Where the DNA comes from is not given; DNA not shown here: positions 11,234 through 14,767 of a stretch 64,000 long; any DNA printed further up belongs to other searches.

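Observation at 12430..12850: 105-bp (five-heptad) tandem repeats inside the ruler coiled coil: a possible length-variable element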

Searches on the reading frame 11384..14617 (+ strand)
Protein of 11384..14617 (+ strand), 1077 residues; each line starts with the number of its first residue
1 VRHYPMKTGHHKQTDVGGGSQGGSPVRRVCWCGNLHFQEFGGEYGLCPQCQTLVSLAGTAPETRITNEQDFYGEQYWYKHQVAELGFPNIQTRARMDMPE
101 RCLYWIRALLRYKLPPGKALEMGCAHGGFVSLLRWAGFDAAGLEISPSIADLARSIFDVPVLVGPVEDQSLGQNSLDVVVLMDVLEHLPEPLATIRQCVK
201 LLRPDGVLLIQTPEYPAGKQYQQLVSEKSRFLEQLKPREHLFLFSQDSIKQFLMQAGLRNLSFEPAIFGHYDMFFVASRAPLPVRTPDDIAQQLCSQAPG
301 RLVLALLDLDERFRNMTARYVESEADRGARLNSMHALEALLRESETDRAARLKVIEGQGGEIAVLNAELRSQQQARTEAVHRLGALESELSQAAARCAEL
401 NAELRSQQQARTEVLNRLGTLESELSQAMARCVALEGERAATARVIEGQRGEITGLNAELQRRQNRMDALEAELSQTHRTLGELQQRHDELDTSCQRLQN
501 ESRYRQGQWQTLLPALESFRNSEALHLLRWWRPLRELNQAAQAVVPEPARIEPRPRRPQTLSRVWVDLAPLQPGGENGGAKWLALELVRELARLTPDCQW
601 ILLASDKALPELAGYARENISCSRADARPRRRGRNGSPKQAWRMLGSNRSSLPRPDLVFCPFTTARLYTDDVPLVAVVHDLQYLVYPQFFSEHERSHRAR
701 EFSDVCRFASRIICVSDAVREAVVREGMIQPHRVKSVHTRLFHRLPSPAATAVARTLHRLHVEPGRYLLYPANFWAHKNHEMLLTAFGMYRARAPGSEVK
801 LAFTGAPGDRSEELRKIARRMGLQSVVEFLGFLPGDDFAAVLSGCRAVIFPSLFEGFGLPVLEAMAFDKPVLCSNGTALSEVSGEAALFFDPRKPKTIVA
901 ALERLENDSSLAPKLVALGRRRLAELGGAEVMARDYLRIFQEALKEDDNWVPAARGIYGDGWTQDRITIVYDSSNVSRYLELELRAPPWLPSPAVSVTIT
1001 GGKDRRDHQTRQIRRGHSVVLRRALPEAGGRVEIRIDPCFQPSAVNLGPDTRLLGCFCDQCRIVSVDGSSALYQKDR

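Call 6: search_protein_families(library=pfam, proteins=[window:11384-14617:+], max_evalue=0.001)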
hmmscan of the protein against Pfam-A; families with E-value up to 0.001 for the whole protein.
window:11384-14617:+ (1077 aa): 10 families
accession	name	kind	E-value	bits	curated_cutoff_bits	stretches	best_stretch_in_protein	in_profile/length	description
PF00534.26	Glycos_transf_1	-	1.1e-25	90.6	26.4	1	763-917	13-167/172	Glycosyl transferases group 1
PF13692.12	Glyco_trans_1_4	-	3.1e-24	86.3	27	1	766-908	2-142/142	Glycosyl transferases group 1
PF13489.12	Methyltransf_23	-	4e-23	82.4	27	1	97-262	4-163/164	Methyltransferase domain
PF08241.18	Methyltransf_11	-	4.8e-13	50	21.2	1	120-210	1-95/95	Methyltransferase domain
PF13439.12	Glyco_transf_4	-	7.9e-11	42.7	28.5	1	578-738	2-163/170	Glycosyltransferase Family 4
PF20706.3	GT4-conflict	-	2.4e-10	40.4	26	1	694-882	132-319/385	Family 4 Glycosyltransferase in conflict systems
PF08242.18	Methyltransf_12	-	9.3e-10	39.6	30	1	120-208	1-98/98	Methyltransferase domain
PF13649.12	Methyltransf_25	-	5.8e-09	37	27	1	120-206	2-97/97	Methyltransferase domain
PF13847.12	Methyltransf_31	-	7.6e-08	32.6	27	1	118-250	6-138/145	Methyltransferase domain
PF13524.12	Glyco_trans_1_2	-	0.0001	22.7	25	1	826-923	28-129/144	Glycosyl transferase-like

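Call 8: find_homologous_proteins(query=window:11384-14614:+, max_evalue=1e-10)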
Query window:11384-14614:+ (1077 aa): 185 proteins with E <= 1e-10 among 8000 candidates; the best 120 are listed.
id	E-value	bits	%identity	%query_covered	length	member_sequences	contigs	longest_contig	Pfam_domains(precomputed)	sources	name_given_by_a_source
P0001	0.0e+0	2454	100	100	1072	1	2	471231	PF13847.13,PF13489.13,PF00534.27,PF13649.13,PF13439.13,PF08241.19,PF08242.19,PF20706.4,PF13692.13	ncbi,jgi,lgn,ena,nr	ncbi:MAG TPA: glycosyltransferase [Verrucomicrobiae bacterium]|nr:glycosyltransferase [Verrucomicrob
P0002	0.0e+0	1079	45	70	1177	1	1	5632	PF13847.13,PF13489.13,PF00534.27,PF13649.13,PF13439.13,PF08241.19,PF08242.19,PF20706.4,PF13692.13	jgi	jgi:glycosyltransferase involved in cell wall biosynthesis/2-polyprenyl-3-methyl-5-hydroxy-6-metoxy-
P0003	0.0e+0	1061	42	73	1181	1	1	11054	PF13847.13,PF13489.13,PF00534.27,PF13649.13,PF13439.13,PF08241.19,PF08242.19,PF20706.4,PF13692.13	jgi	-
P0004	0.0e+0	1034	44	98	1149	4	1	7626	PF13847.13,PF13489.13,PF13851.12,PF00534.27,PF13649.13,PF13439.13,PF08241.19,PF08242.19,PF20706.4,PF13692.13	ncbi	-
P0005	3.0e-296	1003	44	71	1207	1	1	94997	PF13847.13,PF13489.13,PF00534.27,PF13649.13,PF13439.13,PF08241.19,PF08242.19,PF20706.4,PF13692.13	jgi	jgi:glycosyltransferase involved in cell wall biosynthesis/SAM-dependent methyltransferase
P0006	1.6e-291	988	46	97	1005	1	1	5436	PF13847.13,PF13489.13,PF00534.27,PF13649.13,PF13439.13,PF08241.19,PF08242.19,PF20706.4,PF13692.13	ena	-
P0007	1.6e-288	978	43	97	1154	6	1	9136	PF13847.13,PF13489.13,PF00534.27,PF13649.13,PF13524.13,PF13439.13,PF08241.19,PF08242.19,PF20706.4,PF13692.13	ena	-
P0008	5.9e-283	959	44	88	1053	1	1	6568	PF13847.13,PF13489.13,PF00534.27,PF13649.13,PF13439.13,PF08241.19,PF08242.19,PF20706.4,PF13692.13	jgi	jgi:glycosyltransferase involved in cell wall biosynthesis/SAM-dependent methyltransferase/peptidogl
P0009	1.6e-268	911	45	57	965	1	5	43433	PF13847.13,PF13489.13,PF00534.27,PF13649.13,PF13439.13,PF08241.19,PF08242.19,PF20706.4,PF13692.13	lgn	-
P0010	1.8e-262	891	40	58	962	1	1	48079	PF13847.13,PF13489.13,PF00534.27,PF13649.13,PF13524.13,PF13439.13,PF08241.19,PF08242.19,PF20706.4,PF13692.13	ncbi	-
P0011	1.4e-260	885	44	97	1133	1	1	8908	PF13489.13,PF00534.27,PF13649.13,PF13524.13,PF13439.13,PF08241.19,PF08242.19,PF20706.4,PF13692.13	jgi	jgi:glycosyltransferase involved in cell wall biosynthesis/2-polyprenyl-3-methyl-5-hydroxy-6-metoxy-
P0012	6.2e-258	876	37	65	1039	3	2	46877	PF13847.13,PF13489.13,PF00534.27,PF13649.13,PF13439.13,PF08241.19,PF08242.19,PF20706.4,PF13692.13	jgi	-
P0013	4.9e-252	857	40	97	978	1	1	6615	PF13847.13,PF13489.13,PF00534.27,PF13649.13,PF13524.13,PF13439.13,PF08241.19,PF08242.19,PF20706.4,PF13692.13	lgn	-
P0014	2.3e-250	851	39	62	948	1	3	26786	PF13847.13,PF13489.13,PF00534.27,PF13649.13,PF13524.13,PF08241.19,PF08242.19,PF20706.4,PF13692.13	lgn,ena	-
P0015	2.1e-247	842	42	97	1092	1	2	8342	PF13847.13,PF13489.13,PF00534.27,PF13649.13,PF13524.13,PF08241.19,PF08242.19,PF20706.4,PF13692.13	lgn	-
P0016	1.4e-246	839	41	97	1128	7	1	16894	PF13847.13,PF13489.13,PF00534.27,PF13649.13,PF13439.13,PF24161.2,PF08241.19,PF08242.19,PF20706.4,PF13692.13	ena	-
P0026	1.9e-235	802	40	97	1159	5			PF13847.13,PF13489.13,PF00534.27,PF13649.13,PF13439.13,PF08241.19,PF08242.19,PF20706.4,PF13692.13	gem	-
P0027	5.2e-235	801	38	70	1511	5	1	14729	PF13847.13,PF13489.13,PF24742.2,PF00534.27,PF13649.13,PF16312.11,PF13439.13,PF08241.19,PF08242.19,PF13692.13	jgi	jgi:glycosyltransferase involved in cell wall biosynthesis/2-polyprenyl-3-methyl-5-hydroxy-6-metoxy-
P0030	1.4e-232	793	40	57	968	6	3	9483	PF13847.13,PF13489.13,PF00534.27,PF13649.13,PF13524.13,PF13439.13,PF08241.19,PF08242.19,PF20706.4,PF13692.13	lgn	-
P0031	2.1e-232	792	41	97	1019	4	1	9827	PF13847.13,PF13489.13,PF00534.27,PF13649.13,PF13524.13,PF13439.13,PF08241.19,PF08242.19,PF20706.4,PF13692.13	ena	-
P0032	8.8e-232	790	40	97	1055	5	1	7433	PF13847.13,PF13489.13,PF00534.27,PF13649.13,PF13524.13,PF13439.13,PF08241.19,PF08242.19,PF20706.4,PF13692.13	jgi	-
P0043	2.2e-223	762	42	48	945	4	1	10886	PF13847.13,PF13489.13,PF00534.27,PF13649.13,PF13524.13,PF13439.13,PF08241.19,PF08242.19,PF20706.4,PF13692.13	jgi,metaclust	metaclust:\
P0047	1.1e-221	756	42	93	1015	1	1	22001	PF13847.13,PF13489.13,PF00534.27,PF13649.13,PF13524.13,PF13439.13,PF08241.19,PF08242.19,PF20706.4,PF13692.13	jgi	jgi:glycosyltransferase involved in cell wall biosynthesis/SAM-dependent methyltransferase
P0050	1.3e-218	746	36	71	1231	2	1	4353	PF13847.13,PF13489.13,PF00534.27,PF13649.13,PF13524.13,PF13439.13,PF08241.19,PF08242.19,PF20706.4,PF13692.13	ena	-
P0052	5.6e-217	741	40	96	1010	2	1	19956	PF13847.13,PF13489.13,PF00534.27,PF13649.13,PF13439.13,PF08241.19,PF08242.19,PF20706.4,PF13692.13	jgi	jgi:glycosyltransferase involved in cell wall biosynthesis/2-polyprenyl-3-methyl-5-hydroxy-6-metoxy-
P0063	6.5e-210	717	38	94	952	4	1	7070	PF13847.13,PF13489.13,PF00534.27,PF13649.13,PF13524.13,PF08241.19,PF08242.19,PF20706.4,PF13692.13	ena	-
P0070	1.3e-207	710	39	96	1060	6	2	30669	PF13847.13,PF13489.13,PF00534.27,PF13649.13,PF13524.13,PF13439.13,PF08241.19,PF08242.19,PF20706.4,PF13692.13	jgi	jgi:glycosyltransferase involved in cell wall biosynthesis/2-polyprenyl-3-methyl-5-hydroxy-6-metoxy-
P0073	6.5e-202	691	40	86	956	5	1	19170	PF13847.13,PF13489.13,PF00534.27,PF13649.13,PF13524.13,PF13439.13,PF08241.19,PF08242.19,PF20706.4,PF13692.13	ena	-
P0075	5.3e-201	688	40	48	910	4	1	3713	PF13847.13,PF13489.13,PF00534.27,PF13649.13,PF13524.13,PF08241.19,PF08242.19,PF20706.4,PF13692.13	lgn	-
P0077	3.1e-200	685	52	28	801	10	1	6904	PF13847.13,PF13489.13,PF00534.27,PF13649.13,PF13524.13,PF13439.13,PF08241.19,PF08242.19,PF20706.4,PF13692.13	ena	-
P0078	2.3e-199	683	53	28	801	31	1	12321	PF13847.13,PF13489.13,PF00534.27,PF13439.13,PF08241.19,PF20706.4,PF13692.13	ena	-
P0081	2.0e-194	666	49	31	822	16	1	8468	PF13489.13,PF00534.27,PF13524.13,PF13439.13,PF08241.19,PF20706.4,PF13692.13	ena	-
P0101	7.8e-168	578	49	31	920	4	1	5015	PF13489.13,PF00534.27,PF13649.13,PF13439.13,PF08241.19,PF08242.19,PF20706.4,PF13692.13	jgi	jgi:glycosyltransferase involved in cell wall biosynthesis/SAM-dependent methyltransferase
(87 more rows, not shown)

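Call 13: find_encoding_contigs(protein=P0001, flank=3000, max_places=6)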
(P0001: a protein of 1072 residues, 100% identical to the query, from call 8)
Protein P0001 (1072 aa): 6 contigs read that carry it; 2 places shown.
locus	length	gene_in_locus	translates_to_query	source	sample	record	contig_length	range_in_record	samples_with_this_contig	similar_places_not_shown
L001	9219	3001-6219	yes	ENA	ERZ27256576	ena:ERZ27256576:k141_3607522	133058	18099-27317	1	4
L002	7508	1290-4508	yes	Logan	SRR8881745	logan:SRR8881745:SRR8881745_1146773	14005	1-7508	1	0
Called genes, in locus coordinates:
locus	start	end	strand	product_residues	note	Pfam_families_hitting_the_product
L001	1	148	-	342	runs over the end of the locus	PF01075:Glyco_transf_9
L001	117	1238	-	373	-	PF20706:GT4-conflict, PF00534:Glycos_transf_1, PF13692:Glyco_trans_1_4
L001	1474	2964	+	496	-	PF00005:ABC_tran, PF14524:Wzt_C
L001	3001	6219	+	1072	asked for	PF13489:Methyltransf_23, PF08241:Methyltransf_11, PF08242:Methyltransf_12, PF13649:Methyltransf_25, PF13847:Methyltransf_31, PF13439:Glyco_transf_4, PF20706:GT4-conflict, PF00534:Glycos_transf_1, +1 more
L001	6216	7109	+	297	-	PF00535:Glycos_transf_2, PF10111:Glyco_tranf_2_2, PF13641:Glyco_tranf_2_3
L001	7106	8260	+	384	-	PF13439:Glyco_transf_4, PF20706:GT4-conflict (weak), PF00534:Glycos_transf_1, PF13692:Glyco_trans_1_4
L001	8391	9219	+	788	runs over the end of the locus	-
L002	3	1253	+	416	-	?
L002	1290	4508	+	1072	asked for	PF13489:Methyltransf_23, PF08241:Methyltransf_11, PF08242:Methyltransf_12, PF13649:Methyltransf_25, PF13847:Methyltransf_31, PF13439:Glyco_transf_4, PF20706:GT4-conflict, PF00534:Glycos_transf_1, +1 more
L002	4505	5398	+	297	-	PF00535:Glycos_transf_2, PF10111:Glyco_tranf_2_2, PF13641:Glyco_tranf_2_3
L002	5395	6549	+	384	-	PF13439:Glyco_transf_4, PF20706:GT4-conflict (weak), PF00534:Glycos_transf_1, PF13692:Glyco_trans_1_4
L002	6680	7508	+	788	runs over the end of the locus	-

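Call 22: list_cluster_members(proteins=[P0027, P0052, P0050, P0004, P0007, P0016, P0026, P0070, P0032, P0047])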
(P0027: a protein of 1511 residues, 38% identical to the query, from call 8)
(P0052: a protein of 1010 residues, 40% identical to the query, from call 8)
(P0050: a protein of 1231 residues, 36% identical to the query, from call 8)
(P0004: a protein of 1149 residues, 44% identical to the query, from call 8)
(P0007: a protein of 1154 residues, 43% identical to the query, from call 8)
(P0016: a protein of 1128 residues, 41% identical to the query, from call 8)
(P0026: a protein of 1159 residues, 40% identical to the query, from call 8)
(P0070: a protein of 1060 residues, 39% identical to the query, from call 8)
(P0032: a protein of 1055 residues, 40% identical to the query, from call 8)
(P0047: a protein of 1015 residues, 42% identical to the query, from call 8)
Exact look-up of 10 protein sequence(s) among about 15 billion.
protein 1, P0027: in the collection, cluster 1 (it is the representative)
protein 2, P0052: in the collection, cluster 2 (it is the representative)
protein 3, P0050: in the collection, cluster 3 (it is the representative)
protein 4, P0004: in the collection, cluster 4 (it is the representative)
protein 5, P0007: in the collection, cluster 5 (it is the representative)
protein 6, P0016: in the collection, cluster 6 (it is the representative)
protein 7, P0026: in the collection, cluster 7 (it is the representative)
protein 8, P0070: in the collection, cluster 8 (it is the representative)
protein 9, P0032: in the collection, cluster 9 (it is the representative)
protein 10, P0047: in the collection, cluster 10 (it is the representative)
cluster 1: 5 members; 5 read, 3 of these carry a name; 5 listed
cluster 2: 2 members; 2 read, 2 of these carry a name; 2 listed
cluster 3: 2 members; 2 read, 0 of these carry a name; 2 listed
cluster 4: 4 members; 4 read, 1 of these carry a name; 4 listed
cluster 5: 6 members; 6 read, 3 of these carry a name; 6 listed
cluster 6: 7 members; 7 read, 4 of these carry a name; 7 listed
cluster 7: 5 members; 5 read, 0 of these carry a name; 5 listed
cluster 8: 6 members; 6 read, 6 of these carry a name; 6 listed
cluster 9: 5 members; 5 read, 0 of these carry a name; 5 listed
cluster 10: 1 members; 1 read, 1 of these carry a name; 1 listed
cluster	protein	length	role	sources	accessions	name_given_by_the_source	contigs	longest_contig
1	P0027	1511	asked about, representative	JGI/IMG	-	glycosyltransferase involved in cell wall ...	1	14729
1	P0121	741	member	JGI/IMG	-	glycosyltransferase involved in cell wall biosynthesis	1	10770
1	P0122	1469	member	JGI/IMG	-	glycosyltransferase involved in cell wall ...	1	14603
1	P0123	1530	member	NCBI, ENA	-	-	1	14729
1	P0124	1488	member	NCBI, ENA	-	-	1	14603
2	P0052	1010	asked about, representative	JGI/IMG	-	glycosyltransferase involved in cell wall ...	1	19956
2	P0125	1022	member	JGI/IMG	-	glycosyltransferase involved in cell wall ...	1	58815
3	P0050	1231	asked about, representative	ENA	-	-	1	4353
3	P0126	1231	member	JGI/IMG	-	-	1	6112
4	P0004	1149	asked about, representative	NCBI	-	-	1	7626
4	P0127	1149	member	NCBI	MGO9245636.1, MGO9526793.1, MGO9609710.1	MAG: glycosyltransferase [Verrucomicrobiia bacterium]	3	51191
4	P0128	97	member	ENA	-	-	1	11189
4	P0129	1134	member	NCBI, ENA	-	-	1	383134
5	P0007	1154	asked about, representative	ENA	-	-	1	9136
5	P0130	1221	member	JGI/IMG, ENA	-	glycosyltransferase involved in cell wall ...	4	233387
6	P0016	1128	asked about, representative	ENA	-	-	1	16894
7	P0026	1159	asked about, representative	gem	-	-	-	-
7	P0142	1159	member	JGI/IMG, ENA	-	-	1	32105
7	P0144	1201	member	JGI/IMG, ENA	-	-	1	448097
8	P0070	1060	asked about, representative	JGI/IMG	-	glycosyltransferase involved in cell wall ...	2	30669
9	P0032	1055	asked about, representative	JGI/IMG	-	-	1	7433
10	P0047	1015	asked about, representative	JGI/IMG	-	glycosyltransferase involved in cell wall biosynthesis/SAM-dependent methyltransferase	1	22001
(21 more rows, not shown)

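Call 29: search_solved_structures(query=P0001, max_evalue=0.001)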
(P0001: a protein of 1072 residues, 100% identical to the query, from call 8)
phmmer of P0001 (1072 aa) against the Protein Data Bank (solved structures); distinct sequences matched with E-value up to 0.001: 13.
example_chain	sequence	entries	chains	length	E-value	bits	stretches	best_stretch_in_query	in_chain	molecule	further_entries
7qsg_A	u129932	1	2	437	8.9e-12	46.5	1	810-939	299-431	D-inositol 3-phosphate glycosyltransferase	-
3cc8_A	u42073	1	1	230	7.9e-09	36.7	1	113-253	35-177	Putative methyltransferase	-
6kih_A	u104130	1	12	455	2.4e-08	35.1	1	714-936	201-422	Tll1590 protein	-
3c4q_A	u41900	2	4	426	1.1e-07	33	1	763-904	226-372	Predicted glycosyltransferases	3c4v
3c48_A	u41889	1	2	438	1.1e-07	33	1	763-904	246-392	Predicted glycosyltransferases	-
5i45_A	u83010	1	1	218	1.8e-06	28.9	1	804-914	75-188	Glycosyl transferases group 1 family protein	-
1ve3_A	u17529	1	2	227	3.2e-06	28.1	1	103-205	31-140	hypothetical protein PH0226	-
4kdc_A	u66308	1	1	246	8.9e-06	26.6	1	113-216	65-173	3-demethylubiquinone-9 3-methyltransferase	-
4kdr_A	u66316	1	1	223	9.7e-06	26.5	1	113-210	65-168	3-demethylubiquinone-9 3-methyltransferase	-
5dpm_A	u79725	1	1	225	9.9e-06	26.4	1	113-210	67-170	Ubiquinone biosynthesis O-methyltransferase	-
4xso_B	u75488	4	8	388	4e-05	24.4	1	668-875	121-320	Alr3699 protein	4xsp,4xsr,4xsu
1vlm_A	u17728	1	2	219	7.2e-05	23.6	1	105-265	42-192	SAM-dependent methyltransferase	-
2f9f_A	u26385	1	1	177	0.00044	21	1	801-876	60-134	first mannosyl transferase (wbaZ-1)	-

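Call 34: find_encoding_contigs(protein=P0027, flank=4000, max_places=3)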
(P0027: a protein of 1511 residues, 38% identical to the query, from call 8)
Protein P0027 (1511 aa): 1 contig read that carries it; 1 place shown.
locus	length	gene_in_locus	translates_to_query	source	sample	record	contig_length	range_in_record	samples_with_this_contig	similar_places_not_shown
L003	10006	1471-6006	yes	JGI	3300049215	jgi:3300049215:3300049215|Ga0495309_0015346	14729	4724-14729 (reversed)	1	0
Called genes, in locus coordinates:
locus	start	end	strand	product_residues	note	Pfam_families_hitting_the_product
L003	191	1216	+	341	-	PF01370:Epimerase, PF04321:RmlD_sub_bind, PF16363:GDP_Man_Dehyd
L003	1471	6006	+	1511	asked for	PF13489:Methyltransf_23, PF13847:Methyltransf_31 (weak), PF08241:Methyltransf_11, PF08242:Methyltransf_12, PF13649:Methyltransf_25, PF16312:Oberon_cc (faint), PF00534:Glycos_transf_1, PF13692:Glyco_trans_1_4, +2 more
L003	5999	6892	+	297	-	PF00535:Glycos_transf_2, PF10111:Glyco_tranf_2_2, PF13641:Glyco_tranf_2_3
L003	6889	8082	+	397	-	PF13439:Glyco_transf_4 (weak), PF20706:GT4-conflict, PF00534:Glycos_transf_1, PF13692:Glyco_trans_1_4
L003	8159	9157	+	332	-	PF01370:Epimerase, PF04321:RmlD_sub_bind, PF16363:GDP_Man_Dehyd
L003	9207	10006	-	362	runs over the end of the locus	PF00294:PfkB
